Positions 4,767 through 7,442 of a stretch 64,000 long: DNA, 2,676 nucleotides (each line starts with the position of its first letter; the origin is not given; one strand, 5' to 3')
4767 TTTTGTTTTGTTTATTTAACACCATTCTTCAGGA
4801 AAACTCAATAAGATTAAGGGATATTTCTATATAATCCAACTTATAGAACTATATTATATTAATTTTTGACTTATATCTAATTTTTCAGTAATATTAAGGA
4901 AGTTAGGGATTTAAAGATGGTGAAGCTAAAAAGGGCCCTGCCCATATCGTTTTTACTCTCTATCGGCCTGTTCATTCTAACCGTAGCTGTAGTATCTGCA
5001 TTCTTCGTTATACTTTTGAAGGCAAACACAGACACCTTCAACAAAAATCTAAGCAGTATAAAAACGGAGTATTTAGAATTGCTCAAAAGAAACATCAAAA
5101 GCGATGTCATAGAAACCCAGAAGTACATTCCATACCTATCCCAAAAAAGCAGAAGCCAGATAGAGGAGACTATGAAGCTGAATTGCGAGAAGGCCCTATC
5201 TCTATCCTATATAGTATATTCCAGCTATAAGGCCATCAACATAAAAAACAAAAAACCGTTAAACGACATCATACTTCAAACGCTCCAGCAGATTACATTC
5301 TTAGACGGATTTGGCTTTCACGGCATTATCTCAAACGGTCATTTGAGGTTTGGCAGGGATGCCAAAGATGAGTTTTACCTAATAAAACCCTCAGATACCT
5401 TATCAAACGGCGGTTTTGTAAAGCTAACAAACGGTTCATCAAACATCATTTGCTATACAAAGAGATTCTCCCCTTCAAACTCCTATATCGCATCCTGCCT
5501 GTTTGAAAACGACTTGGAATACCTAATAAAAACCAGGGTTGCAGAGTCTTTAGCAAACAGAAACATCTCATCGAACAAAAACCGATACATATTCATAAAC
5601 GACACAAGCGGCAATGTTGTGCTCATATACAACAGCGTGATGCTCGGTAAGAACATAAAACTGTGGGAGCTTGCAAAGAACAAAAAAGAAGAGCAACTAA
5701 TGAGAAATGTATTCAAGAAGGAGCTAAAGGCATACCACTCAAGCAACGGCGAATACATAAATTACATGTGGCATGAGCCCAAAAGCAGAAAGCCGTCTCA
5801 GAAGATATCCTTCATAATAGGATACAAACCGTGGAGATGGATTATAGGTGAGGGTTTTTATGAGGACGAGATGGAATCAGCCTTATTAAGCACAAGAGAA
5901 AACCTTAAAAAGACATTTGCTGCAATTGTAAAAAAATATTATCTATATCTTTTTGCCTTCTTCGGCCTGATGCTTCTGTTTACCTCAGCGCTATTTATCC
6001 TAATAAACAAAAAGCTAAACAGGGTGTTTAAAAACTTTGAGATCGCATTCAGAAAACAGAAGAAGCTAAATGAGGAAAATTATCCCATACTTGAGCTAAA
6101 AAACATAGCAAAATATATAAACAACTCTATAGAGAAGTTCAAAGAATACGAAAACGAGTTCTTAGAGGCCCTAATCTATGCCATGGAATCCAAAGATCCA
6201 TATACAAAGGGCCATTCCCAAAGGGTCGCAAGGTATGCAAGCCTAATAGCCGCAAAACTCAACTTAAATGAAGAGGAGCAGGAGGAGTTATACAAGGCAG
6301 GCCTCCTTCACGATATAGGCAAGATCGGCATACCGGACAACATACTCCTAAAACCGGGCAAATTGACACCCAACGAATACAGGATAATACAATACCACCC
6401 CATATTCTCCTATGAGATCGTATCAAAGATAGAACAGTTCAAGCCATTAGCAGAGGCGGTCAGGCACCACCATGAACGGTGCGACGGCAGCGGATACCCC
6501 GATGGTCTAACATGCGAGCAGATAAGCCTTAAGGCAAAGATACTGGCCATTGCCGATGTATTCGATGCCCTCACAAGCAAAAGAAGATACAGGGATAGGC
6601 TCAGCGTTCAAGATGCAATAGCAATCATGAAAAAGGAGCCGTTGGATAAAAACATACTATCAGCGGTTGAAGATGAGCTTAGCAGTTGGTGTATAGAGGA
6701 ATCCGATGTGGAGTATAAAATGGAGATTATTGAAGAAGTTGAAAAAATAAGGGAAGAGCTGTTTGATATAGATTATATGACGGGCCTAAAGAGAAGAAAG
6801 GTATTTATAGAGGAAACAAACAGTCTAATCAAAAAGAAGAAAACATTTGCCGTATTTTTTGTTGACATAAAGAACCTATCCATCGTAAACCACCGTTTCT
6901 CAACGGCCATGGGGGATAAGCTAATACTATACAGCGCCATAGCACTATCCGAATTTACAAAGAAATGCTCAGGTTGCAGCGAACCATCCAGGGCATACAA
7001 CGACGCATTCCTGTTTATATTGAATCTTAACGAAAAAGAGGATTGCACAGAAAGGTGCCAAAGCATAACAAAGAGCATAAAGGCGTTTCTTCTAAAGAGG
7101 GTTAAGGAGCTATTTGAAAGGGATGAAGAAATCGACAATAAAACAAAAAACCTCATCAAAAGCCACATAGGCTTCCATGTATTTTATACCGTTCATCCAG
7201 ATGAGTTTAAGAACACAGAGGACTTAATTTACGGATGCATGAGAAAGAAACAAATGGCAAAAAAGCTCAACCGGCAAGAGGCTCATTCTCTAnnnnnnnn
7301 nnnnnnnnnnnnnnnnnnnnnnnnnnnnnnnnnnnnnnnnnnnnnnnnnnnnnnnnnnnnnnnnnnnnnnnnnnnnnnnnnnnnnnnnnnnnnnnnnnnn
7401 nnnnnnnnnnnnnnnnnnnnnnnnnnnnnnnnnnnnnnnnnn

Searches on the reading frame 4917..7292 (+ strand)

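Call 52: search_protein_families(library=pfam, proteins=[window:4917-7292:+], max_evalue=0.00001)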
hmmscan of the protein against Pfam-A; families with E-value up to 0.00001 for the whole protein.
window:4917-7292:+ (792 aa): 7 families
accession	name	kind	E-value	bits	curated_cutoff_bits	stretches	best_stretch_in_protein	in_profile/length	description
PF13487.12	HD_5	-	6.5e-45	153.4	27.2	1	420-575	4-162/170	HD domain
PF08269.17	dCache_2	-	2.8e-40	138.7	26.5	1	40-320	4-298/298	Cache domain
PF01966.28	HD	-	4.2e-25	88.7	22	1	432-551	3-115/116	HD domain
PF17200.10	sCache_2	-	1.3e-10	41.9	25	1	215-326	46-152/155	Single Cache domain 2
PF00990.26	GGDEF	-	6.2e-08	33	23.8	1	618-723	3-112/161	Diguanylate cyclase, GGDEF domain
PF08668.18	HDOD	-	1.5e-06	28.3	22.9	1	433-471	98-134/196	HDOD domain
PF17201.10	Cache_3-Cache_2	-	4.7e-06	26.5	27.7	0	220-323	201-293/299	Cache 3/Cache 2 fusion domain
